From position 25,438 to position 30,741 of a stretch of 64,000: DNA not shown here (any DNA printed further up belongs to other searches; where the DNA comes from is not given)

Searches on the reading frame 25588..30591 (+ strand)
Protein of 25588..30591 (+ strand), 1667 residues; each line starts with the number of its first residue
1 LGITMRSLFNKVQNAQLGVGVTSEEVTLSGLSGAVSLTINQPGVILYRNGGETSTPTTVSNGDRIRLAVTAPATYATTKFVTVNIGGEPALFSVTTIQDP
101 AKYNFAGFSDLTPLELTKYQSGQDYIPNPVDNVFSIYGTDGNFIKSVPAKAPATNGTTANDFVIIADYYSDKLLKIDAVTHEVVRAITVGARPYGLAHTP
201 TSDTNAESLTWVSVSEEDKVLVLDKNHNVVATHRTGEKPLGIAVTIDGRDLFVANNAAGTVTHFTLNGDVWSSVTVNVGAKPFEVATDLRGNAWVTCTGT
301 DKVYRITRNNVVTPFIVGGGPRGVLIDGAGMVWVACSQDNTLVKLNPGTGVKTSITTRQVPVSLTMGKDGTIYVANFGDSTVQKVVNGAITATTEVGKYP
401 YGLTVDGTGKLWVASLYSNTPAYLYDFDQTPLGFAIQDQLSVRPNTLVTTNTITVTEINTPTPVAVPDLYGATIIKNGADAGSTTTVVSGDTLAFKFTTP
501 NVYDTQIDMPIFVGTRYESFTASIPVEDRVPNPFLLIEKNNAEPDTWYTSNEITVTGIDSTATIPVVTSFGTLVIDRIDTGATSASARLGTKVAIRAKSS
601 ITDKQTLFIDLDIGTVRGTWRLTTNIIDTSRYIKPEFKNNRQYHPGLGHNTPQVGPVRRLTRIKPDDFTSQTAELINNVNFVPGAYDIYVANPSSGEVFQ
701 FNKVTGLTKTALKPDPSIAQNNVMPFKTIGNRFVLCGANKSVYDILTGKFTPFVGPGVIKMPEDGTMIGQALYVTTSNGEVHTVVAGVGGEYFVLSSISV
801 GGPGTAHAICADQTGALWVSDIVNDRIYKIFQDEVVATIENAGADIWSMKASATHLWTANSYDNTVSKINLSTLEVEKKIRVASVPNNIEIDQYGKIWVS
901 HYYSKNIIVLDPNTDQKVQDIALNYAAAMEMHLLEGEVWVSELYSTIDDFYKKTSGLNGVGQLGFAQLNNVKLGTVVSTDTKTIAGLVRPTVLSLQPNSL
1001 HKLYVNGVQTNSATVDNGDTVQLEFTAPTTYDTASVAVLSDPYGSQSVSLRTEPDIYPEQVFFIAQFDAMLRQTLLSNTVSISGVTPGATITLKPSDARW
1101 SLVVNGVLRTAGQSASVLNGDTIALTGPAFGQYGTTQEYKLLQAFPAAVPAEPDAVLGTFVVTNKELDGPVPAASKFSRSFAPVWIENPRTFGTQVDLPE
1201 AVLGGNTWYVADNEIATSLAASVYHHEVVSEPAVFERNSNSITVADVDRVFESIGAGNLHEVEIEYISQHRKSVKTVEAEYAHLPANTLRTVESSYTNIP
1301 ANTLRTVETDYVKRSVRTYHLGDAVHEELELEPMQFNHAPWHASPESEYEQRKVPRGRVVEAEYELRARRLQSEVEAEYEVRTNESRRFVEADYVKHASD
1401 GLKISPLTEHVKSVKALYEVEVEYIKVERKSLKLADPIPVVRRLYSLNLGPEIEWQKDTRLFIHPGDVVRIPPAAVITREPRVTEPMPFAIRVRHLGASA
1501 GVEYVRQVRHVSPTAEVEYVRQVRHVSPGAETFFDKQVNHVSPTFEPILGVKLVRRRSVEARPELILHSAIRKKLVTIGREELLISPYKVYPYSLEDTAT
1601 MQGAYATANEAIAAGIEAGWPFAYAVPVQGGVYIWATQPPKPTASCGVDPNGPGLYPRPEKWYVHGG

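Call 29: search_protein_families(library=phrogs, proteins=[window:25588-30591:+], max_evalue=0.00001)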
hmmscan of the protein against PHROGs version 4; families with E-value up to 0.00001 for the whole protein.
window:25588-30591:+ (1667 aa): 1 family
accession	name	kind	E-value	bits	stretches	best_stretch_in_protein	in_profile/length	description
phrog_4924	-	tail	2.4e-11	43.3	0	487-627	12-182/1022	short tail fiber protein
